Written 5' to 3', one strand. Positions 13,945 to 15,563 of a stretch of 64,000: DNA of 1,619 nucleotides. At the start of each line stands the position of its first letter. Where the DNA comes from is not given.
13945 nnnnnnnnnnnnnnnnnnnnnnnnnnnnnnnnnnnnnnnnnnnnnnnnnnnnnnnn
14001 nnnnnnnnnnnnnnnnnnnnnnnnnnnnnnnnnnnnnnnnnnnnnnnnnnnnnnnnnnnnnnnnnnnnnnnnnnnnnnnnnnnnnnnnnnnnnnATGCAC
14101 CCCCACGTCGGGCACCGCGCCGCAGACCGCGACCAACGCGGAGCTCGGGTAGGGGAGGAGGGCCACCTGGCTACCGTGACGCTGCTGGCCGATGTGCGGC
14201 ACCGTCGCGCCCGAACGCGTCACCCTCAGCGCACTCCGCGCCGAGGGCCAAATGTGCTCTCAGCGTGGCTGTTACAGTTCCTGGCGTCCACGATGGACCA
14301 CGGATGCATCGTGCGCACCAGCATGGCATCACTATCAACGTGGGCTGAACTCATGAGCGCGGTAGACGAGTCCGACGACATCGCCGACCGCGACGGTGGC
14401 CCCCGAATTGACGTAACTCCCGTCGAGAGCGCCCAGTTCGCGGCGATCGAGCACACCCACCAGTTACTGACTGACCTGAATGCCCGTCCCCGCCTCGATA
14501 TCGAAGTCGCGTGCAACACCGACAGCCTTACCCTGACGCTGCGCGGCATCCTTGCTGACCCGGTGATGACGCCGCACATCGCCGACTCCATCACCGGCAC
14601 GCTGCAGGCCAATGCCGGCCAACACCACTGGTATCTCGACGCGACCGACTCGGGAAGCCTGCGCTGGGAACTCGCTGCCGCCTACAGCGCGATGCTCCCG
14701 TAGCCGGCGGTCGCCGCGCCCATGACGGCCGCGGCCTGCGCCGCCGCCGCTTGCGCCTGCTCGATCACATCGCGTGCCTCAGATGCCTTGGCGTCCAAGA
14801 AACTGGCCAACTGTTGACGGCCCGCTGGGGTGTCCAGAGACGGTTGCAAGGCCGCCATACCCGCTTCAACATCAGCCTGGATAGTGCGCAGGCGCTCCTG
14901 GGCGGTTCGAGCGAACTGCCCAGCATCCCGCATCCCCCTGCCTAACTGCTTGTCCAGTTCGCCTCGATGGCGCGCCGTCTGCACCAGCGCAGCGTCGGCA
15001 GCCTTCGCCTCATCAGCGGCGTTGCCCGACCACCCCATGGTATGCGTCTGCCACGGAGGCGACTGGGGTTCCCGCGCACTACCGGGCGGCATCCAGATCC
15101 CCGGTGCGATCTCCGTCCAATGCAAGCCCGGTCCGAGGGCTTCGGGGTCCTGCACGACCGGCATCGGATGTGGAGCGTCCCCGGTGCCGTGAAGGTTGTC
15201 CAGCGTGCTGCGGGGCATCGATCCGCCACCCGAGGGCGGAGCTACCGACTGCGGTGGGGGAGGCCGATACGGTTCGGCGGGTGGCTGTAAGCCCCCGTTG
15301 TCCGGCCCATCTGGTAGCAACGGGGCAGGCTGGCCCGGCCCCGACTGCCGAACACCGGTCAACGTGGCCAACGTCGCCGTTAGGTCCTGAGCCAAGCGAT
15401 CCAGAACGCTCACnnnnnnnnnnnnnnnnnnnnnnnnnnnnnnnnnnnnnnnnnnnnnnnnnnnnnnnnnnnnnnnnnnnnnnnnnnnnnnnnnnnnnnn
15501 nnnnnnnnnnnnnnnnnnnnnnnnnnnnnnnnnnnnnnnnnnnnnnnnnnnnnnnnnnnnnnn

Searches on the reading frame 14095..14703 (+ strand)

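Call 3: search_protein_families(library=pfam, proteins=[window:14095-14703:+], max_evalue=0.1)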
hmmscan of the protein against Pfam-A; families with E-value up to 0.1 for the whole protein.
window:14095-14703:+ (202 aa): 1 family
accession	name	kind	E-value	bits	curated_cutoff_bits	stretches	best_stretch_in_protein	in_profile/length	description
PF21962.1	DUF6924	-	0.0072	17.1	24.4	1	72-146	4-70/129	Domain of unknown function (DUF6924)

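Call 4: search_protein_families(library=padloc, proteins=[window:14095-14703:+], max_evalue=0.1)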
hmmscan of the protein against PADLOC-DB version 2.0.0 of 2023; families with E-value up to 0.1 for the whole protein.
window:14095-14703:+ (202 aa): 0 families

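Call 42: search_protein_families(library=ncbifam, proteins=[window:14095-14703:+], max_evalue=0.01)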
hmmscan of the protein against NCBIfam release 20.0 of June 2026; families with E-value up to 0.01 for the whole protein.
window:14095-14703:+ (202 aa): 0 families

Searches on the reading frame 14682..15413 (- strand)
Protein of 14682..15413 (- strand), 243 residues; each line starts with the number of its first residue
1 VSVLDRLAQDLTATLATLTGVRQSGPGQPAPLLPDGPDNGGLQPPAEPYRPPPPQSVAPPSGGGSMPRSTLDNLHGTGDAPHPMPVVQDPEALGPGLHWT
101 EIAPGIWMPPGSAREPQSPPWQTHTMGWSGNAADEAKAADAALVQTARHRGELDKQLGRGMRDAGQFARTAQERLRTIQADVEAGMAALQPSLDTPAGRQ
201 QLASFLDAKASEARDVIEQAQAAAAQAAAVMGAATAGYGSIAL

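Call 3: search_protein_families(library=pfam, proteins=[window:14682-15413:-], max_evalue=0.1)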
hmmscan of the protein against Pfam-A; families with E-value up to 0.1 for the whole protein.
window:14682-15413:- (243 aa): 1 family
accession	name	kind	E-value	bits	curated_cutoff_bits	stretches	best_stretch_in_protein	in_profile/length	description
PF10774.15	DUF4226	-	4.8e-16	59.5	23.5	1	130-239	2-111/115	Domain of unknown function (DUF4226)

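Call 4: search_protein_families(library=padloc, proteins=[window:14682-15413:-], max_evalue=0.1)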
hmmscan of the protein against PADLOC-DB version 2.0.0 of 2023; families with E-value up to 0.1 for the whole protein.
window:14682-15413:- (243 aa): 0 families

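Call 42: search_protein_families(library=ncbifam, proteins=[window:14682-15413:-], max_evalue=0.01)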
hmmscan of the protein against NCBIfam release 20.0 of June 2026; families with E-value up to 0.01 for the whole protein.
window:14682-15413:- (243 aa): 0 families

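Call 62: search_dna_similar(query=window:14682-15413:-, collection=plasmids, mode=protein, max_evalue=1e-10, max_rows=30)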
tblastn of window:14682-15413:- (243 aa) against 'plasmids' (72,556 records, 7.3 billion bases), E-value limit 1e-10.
Records with a match: 8; places in all: 10; records where one place covers at least 80% of the query: 0.
Best place of each record, by identity: <60% 8.
By first word of the organism name: Mycolicibacterium 5; Mycobacterium 2; Mycobacteroides 1.
By predicted mobility (MOB-suite, as given by PLSDB): mobilizable 7; non-mobilizable 1.
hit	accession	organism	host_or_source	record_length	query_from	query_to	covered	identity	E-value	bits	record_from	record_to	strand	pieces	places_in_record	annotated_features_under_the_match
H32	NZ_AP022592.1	Mycolicibacterium arabiense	-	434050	66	216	62%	42.4%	7e-15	81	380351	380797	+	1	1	DUF4226 domain-containing protein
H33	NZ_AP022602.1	Mycobacterium gallinarum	-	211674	66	216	62%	41.8%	9e-17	86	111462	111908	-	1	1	DUF4226 domain-containing protein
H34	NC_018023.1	Mycolicibacterium chubuense NBB4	-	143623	66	216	62%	41.1%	9e-15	80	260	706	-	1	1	DUF4226 domain-containing protein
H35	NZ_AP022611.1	Mycolicibacterium madagascariense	-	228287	66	216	62%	40.5%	2e-14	79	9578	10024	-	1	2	DUF4226 domain-containing protein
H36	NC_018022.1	Mycolicibacterium chubuense NBB4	-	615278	66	216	62%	39.9%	3e-14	79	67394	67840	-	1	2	DUF4226 domain-containing protein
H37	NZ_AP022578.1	Mycolicibacterium aubagnense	-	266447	66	213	61%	40.3%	7e-16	84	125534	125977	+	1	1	DUF4226 domain-containing protein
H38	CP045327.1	Mycobacterium sp. THAF192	pure culture,Surface of a polyethylene ...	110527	66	216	62%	38.6%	2e-14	79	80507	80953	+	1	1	Biofilm regulator BssS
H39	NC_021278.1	Mycobacteroides abscessus subsp. bolletii 50594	-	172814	117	243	52%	45.7%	2e-16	85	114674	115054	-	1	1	DUF4226 domain-containing protein | hypothetical protein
